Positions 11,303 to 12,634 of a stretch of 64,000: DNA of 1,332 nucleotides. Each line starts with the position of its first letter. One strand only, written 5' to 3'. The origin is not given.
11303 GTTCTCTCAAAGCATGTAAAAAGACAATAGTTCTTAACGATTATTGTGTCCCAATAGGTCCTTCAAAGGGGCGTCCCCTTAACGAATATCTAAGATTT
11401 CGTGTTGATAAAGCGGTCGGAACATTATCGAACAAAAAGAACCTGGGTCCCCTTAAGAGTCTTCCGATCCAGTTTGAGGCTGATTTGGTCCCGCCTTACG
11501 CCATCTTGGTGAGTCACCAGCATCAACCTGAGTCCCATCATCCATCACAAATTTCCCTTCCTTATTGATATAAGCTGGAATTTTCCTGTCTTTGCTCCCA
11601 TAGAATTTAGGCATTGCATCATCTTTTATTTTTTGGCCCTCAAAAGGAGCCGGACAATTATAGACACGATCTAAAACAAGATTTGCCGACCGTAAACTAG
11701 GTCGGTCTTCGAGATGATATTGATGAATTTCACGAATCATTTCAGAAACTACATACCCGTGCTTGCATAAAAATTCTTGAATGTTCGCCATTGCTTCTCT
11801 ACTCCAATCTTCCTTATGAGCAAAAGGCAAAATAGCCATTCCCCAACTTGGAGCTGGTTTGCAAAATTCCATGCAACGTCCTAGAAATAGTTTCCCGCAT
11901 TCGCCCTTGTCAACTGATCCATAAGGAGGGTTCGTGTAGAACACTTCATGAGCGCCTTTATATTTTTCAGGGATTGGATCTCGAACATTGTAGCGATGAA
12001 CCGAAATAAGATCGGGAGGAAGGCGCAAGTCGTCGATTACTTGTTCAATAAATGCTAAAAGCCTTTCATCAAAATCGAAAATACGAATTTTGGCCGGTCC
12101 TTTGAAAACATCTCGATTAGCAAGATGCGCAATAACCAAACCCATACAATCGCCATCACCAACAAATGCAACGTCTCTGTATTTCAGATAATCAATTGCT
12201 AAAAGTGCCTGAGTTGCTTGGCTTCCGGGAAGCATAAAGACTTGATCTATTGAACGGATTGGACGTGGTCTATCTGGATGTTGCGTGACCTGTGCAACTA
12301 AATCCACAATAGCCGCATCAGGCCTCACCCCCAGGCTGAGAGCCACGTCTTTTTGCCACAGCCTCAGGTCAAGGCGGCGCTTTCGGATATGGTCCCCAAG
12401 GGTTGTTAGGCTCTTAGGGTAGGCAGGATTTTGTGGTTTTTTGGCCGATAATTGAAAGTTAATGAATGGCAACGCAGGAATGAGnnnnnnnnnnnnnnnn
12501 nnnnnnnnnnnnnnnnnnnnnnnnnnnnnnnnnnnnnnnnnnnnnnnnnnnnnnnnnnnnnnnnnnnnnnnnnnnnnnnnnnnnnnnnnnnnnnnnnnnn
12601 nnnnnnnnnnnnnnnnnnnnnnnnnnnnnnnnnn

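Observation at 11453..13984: A large serine recombinase fused in-frame to an HTH plus DUF43/BpsA-like SAM-transferase domain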

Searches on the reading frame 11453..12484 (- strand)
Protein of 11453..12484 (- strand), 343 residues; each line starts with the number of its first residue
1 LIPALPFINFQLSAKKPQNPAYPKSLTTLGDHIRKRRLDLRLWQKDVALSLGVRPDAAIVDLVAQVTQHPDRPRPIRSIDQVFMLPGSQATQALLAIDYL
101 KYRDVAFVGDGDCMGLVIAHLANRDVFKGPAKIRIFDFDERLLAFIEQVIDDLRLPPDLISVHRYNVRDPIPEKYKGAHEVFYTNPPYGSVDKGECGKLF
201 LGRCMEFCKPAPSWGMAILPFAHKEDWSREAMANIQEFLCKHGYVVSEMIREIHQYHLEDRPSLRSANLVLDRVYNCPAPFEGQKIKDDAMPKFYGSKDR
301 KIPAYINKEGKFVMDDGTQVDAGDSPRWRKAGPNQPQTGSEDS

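Call 3: search_protein_families(library=pfam, proteins=[window:11453-12484:-], max_evalue=1)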
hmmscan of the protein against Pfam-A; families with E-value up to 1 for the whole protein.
window:11453-12484:- (343 aa): 2 families
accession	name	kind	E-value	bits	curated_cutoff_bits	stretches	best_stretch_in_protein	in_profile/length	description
PF01861.22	BpsA_C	-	3.4e-25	89.2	27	1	71-265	12-193/243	Branched-chain polyamine synthase A C-terminal domain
PF08542.16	Rep_fac_C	-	0.23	12.3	23.6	1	229-260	19-51/88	Replication factor C C-terminal domain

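Call 4: search_protein_families(library=ncbifam, proteins=[window:11453-12484:-], max_evalue=1)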
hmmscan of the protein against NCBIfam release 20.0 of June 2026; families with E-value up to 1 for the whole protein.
window:11453-12484:- (343 aa): 2 families
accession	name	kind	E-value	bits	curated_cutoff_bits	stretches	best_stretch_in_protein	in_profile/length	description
TIGR03070.1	couple_hipB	subfamily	0.028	14.4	71.65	1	28-53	2-27/58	type II toxin-antitoxin system Y4mF family antitoxin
TIGR02987.1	met_A_Alw26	exception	0.21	10.3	353.5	1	107-191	39-125/523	Alw26I/Eco31I/Esp3I family type II restriction adenine-specific DNA-methyltransferase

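Call 13: find_homologous_proteins(query=window:11456-12319:-, max_evalue=0.001)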
Query window:11456-12319:- (288 aa): 96 proteins with E <= 0.001 among 543 candidates.
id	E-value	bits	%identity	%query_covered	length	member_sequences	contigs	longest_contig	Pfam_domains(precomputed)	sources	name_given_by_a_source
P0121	1.0e-149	516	77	98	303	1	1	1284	PF01861.23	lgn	-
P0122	2.4e-148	511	77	96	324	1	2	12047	PF01861.23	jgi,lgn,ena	-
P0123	1.1e-145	502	77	95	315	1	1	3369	PF01861.23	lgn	-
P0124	6.0e-145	500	77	95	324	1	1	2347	PF01861.23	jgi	jgi:N4-bis(aminopropyl)spermidine synthase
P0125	1.9e-144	498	75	96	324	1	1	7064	PF01861.23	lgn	-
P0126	1.1e-143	496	77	97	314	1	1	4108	PF01861.23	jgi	-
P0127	2.0e-143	495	75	98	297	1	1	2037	PF01861.23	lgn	-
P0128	1.7e-142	492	76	95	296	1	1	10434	PF01861.23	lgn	-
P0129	6.5e-142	490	79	91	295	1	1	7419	PF01861.23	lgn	-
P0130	9.0e-142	490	74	99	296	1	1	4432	PF01861.23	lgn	-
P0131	9.0e-142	490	77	93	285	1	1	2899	PF01861.23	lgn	-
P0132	1.4e-141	489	74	95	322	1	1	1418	PF01861.23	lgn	-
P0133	7.2e-141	487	74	97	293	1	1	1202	PF01861.23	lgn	-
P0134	1.4e-140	486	75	95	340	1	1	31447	PF01861.23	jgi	jgi:N4-bis(aminopropyl)spermidine synthase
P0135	1.7e-140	485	73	98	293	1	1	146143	PF01861.23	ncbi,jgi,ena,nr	ncbi:MAG: bis-aminopropyl spermidine synthase family protein [Armatimonadetes bacterium]|nr:bis-amin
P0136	1.7e-140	485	73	96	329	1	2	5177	PF01861.23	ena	-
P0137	6.6e-140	484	73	97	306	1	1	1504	PF01861.23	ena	-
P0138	8.6e-138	477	72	98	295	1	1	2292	PF01861.23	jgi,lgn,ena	-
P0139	1.8e-137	475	73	95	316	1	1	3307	PF01861.23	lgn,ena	-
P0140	3.3e-137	475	72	95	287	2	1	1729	PF01861.23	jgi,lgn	jgi:predicted methyltransferase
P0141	4.4e-137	474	71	94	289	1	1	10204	PF01861.23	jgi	-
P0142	1.1e-135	470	71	97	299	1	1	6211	PF01861.23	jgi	jgi:N4-bis(aminopropyl)spermidine synthase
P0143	4.3e-135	468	72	98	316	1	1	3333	PF01861.23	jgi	jgi:predicted methyltransferase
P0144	5.9e-135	467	71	96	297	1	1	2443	PF01861.23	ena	-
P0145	6.2e-135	467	72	95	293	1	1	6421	PF01861.23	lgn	-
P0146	1.1e-134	466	71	95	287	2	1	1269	PF01861.23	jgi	jgi:N4-bis(aminopropyl)spermidine synthase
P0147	2.1e-133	462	68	97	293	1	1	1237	PF01861.23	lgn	-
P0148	5.2e-133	461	71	95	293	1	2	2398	PF01861.23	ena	-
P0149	5.9e-133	461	70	98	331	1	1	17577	PF01861.23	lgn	-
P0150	1.0e-132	460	70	95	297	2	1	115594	PF01861.23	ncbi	ncbi:MAG: bis-aminopropyl spermidine synthase family protein [Candidatus Zixiibacteriota bacterium]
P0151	1.1e-132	460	71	95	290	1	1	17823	PF01861.23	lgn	-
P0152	2.6e-132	459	72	93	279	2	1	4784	PF01861.23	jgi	jgi:predicted methyltransferase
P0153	2.9e-131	455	71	95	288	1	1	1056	PF01861.23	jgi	jgi:predicted methyltransferase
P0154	3.3e-131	455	70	97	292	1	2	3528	PF01861.23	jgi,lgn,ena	-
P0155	7.4e-131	454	70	97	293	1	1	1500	PF01861.23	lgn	-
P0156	9.5e-131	453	74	90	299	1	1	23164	PF01861.23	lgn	-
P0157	3.0e-130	452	68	96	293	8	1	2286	PF01861.23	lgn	-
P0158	6.7e-130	451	69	94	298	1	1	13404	PF01861.23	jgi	-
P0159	1.1e-129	450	69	98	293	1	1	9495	PF01861.23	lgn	-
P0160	2.0e-129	449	71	96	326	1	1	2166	PF01861.23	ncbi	-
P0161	6.7e-128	444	69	95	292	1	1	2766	PF01861.23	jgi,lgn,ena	-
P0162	1.3e-126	440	72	91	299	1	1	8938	PF01861.23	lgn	-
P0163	1.6e-126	440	69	95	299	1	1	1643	PF01861.23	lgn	-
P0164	1.7e-125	436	71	91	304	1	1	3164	PF01861.23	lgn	-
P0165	1.3e-124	433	70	92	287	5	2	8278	PF01861.23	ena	-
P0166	4.8e-123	428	68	90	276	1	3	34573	PF01861.23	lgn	-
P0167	6.8e-123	428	70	92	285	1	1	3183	PF01861.23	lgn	-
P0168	7.5e-122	424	70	92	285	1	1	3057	PF01861.23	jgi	-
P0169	7.0e-120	418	67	94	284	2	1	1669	PF01861.23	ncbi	-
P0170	2.7e-117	409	65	92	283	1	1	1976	PF01861.23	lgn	-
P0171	3.8e-105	369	82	66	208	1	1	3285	PF01861.23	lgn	-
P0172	6.0e-105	369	68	82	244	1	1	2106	PF01861.23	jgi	jgi:predicted methyltransferase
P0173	2.0e-97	344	53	95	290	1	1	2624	PF01861.23,PF01170.25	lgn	-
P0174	2.8e-94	334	58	88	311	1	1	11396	PF01861.23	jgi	jgi:predicted RNA methylase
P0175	3.7e-94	333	54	90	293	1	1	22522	PF01861.23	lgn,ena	-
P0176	8.6e-94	332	59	90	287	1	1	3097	PF01861.23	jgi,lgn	jgi:predicted methyltransferase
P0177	1.9e-92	328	78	62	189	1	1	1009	PF01861.23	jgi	jgi:predicted methyltransferase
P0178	7.0e-92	326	56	88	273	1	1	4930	PF01861.23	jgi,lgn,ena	-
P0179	2.0e-90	321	55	90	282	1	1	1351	PF01861.23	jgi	jgi:predicted methyltransferase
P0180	4.5e-89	317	53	94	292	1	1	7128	PF01861.23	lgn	-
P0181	7.9e-88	313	55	90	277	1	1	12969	PF01861.23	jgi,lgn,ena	-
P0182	3.4e-87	310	52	90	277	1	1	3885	PF01861.23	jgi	jgi:N4-bis(aminopropyl)spermidine synthase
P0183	7.2e-87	309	56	83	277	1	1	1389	PF01861.23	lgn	-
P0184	2.1e-86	308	54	90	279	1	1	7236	PF01861.23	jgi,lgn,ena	-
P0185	4.0e-85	304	53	90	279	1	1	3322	PF01861.23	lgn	-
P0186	1.2e-84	302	53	90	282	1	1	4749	PF01861.23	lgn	-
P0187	2.3e-83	298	51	89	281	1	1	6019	PF01861.23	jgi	jgi:N4-bis(aminopropyl)spermidine synthase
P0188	5.9e-81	290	52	89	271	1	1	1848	PF01861.23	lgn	-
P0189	6.1e-81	290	50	88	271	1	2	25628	PF01861.23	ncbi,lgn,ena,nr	ncbi:MAG: bis-aminopropyl spermidine synthase family protein [Acidobacteriia bacterium]|nr:bis-amino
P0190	3.5e-80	287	50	88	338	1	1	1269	PF01861.23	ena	-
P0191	1.0e-78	283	56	79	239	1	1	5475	PF01861.23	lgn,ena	-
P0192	4.2e-76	274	50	90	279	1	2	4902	PF01861.23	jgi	jgi:N4-bis(aminopropyl)spermidine synthase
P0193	8.1e-73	263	48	89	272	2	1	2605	PF01861.23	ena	-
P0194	1.1e-72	263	56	70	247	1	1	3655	PF01861.23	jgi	jgi:predicted methyltransferase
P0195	3.1e-72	261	49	89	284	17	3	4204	PF01861.23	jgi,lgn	jgi:predicted methyltransferase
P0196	4.4e-72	261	54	75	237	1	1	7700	PF01861.23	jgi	-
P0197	1.3e-71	259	50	86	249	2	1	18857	PF01861.23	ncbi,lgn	-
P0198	2.7e-71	258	49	88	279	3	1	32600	PF01861.23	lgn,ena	-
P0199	5.0e-71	257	46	87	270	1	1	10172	PF01861.23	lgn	-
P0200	7.6e-71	257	49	88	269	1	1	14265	PF01861.23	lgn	-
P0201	3.1e-69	252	47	88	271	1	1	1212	PF01861.23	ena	-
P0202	1.2e-68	250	44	88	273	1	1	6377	PF01861.23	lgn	-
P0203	1.6e-68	249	79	48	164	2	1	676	PF01861.23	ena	-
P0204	3.2e-68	248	46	90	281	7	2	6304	PF01861.23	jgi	jgi:predicted methyltransferase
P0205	1.8e-62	229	55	66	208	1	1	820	PF01861.23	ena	-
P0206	7.1e-60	221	44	87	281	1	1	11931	PF01861.23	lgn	-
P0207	3.3e-51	192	38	89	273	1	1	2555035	PF01861.23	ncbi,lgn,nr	ncbi:MAG: bis-aminopropyl spermidine synthase family protein [Ignavibacteriales bacterium]|nr:bis-am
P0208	8.4e-50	188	38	85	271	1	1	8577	PF01861.23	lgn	-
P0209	1.5e-48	184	37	88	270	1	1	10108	PF01861.23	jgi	-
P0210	3.6e-48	182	37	89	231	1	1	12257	PF01861.23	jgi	jgi:predicted methyltransferase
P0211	2.2e-46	176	36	88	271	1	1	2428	PF01861.23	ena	-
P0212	1.6e-34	138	35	82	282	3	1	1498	PF01861.23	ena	-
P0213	1.9e-34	137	31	94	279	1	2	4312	PF01861.23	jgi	jgi:predicted methyltransferase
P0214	2.3e-34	137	37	88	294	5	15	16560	PF01861.23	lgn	-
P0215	1.3e-33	135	34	84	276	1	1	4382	PF01861.23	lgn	-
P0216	2.4e-31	127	35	82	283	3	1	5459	PF01861.23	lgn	-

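Call 18: find_encoding_contigs(protein=P0135, flank=8000, max_places=2)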
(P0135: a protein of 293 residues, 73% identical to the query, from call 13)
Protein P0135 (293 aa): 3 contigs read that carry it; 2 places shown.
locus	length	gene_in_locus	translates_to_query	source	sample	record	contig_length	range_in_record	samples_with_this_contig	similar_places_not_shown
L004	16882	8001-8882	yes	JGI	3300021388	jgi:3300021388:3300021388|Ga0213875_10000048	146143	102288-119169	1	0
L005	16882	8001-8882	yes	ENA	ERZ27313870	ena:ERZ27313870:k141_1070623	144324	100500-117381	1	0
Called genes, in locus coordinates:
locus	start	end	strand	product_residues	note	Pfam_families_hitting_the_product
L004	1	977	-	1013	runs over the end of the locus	PF13401:AAA_22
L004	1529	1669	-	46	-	-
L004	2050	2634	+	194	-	PF12671:Amidase_6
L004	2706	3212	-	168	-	-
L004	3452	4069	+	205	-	-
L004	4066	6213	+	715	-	-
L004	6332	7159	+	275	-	PF13814:Replic_Relax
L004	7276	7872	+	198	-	PF13207:AAA_17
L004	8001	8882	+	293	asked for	PF01861:BpsA_C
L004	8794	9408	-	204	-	-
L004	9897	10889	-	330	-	PF04055:Radical_SAM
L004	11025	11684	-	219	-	PF13532:2OG-FeII_Oxy_2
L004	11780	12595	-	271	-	PF07963:N_methyl, PF07596:SBP_bac_10 (faint)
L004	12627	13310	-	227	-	PF07719:TPR_2 (faint)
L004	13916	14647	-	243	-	PF08281:Sigma70_r4_2, PF04545:Sigma70_r4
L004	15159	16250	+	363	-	PF16912:Glu_dehyd_C, PF00107:ADH_zinc_N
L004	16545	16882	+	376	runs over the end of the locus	-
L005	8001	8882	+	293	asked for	PF01861:BpsA_C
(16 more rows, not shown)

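Call 19: find_encoding_contigs(protein=P0122, flank=8000, max_places=2)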
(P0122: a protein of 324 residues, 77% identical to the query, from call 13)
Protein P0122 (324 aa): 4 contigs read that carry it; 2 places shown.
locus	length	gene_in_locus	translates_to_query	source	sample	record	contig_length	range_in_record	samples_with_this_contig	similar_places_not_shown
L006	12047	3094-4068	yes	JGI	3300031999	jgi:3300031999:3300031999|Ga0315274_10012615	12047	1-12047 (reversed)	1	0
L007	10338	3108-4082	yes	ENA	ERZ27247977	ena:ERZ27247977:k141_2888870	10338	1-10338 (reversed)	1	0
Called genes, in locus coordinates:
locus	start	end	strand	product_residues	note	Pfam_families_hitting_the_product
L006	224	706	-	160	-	-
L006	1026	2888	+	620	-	-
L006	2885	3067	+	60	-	-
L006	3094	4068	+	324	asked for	PF01861:BpsA_C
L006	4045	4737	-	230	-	-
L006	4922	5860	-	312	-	PF01261:AP_endonuc_2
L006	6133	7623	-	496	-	-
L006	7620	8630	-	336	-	PF13531:SBP_bac_11, PF13416:SBP_bac_8, PF13343:SBP_bac_6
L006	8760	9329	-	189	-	PF00589:Phage_integrase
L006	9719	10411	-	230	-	PF00376:MerR (weak), PF13411:MerR_1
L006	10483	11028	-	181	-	-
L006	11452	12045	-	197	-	?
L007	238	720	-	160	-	-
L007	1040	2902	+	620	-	-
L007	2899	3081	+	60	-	-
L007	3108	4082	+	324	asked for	PF01861:BpsA_C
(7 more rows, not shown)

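Call 20: find_encoding_contigs(protein=P0134, flank=8000, max_places=2)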
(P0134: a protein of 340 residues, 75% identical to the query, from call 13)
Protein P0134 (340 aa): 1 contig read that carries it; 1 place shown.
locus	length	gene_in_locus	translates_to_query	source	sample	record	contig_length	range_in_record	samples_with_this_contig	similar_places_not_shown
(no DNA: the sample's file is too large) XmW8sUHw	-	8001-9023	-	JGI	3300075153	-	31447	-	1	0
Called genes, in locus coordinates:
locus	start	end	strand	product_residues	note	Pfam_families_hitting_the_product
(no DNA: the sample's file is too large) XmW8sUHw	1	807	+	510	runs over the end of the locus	PF04185:Phosphoesterase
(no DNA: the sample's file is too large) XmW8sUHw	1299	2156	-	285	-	PF25296:Decapeptide (faint), PF00805:Pentapeptide, PF13599:Pentapeptide_4, PF13576:Pentapeptide_3 (faint), PF00805:Pentapeptide, PF13599:Pentapeptide_4, PF00805:Pentapeptide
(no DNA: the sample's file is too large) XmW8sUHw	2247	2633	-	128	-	-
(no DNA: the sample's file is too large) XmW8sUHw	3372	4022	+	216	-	PF01555:N6_N4_Mtase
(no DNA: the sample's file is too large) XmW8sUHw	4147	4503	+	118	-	PF19663:DUF6166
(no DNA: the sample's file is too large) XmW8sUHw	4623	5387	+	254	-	PF04002:RadC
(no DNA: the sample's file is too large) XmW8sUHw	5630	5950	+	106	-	-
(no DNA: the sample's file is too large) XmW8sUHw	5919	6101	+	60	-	-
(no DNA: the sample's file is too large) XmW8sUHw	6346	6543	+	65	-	-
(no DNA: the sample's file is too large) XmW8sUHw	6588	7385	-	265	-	PF25164:CoiA_N, PF06054:CoiA_nuc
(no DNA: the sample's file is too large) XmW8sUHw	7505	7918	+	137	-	-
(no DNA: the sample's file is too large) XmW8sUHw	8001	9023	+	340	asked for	PF01861:BpsA_C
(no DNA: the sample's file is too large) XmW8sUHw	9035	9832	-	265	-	-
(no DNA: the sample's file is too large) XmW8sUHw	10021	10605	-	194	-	PF13238:AAA_18 (weak), PF13207:AAA_17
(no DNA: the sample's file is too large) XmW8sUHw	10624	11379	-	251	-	-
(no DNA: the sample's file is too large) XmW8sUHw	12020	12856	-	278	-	PF01861:BpsA_C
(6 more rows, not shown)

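Call 21: find_encoding_contigs(protein=P0150, flank=8000, max_places=2)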
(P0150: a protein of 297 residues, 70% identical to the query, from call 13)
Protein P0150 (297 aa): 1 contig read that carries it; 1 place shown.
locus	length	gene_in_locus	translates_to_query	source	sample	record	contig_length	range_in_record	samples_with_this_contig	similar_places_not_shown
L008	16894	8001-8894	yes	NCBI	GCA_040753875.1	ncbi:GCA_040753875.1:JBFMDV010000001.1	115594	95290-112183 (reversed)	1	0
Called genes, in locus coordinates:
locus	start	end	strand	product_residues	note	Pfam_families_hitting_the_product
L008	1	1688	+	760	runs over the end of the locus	PF05257:CHAP, PF13517:FG-GAP_3 (faint), PF01839:FG-GAP (faint), PF13860:FlgD_ig (weak), PF18962:Por_Secre_tail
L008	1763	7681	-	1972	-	PF05729:NACHT, PF13191:AAA_16 (weak), PF13401:AAA_22 (weak)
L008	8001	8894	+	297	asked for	PF01861:BpsA_C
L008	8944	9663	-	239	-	-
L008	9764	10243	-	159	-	PF14367:DUF4411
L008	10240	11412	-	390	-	PF01381:HTH_3, PF06114:Peptidase_M78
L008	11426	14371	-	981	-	PF02384:N6_Mtase, PF07669:Eco57I, PF01420:Methylase_S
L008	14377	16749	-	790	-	PF00270:DEAD, PF04851:ResIII, PF18766:SWI2_SNF2, PF00271:Helicase_C, PF08463:EcoEI_R_C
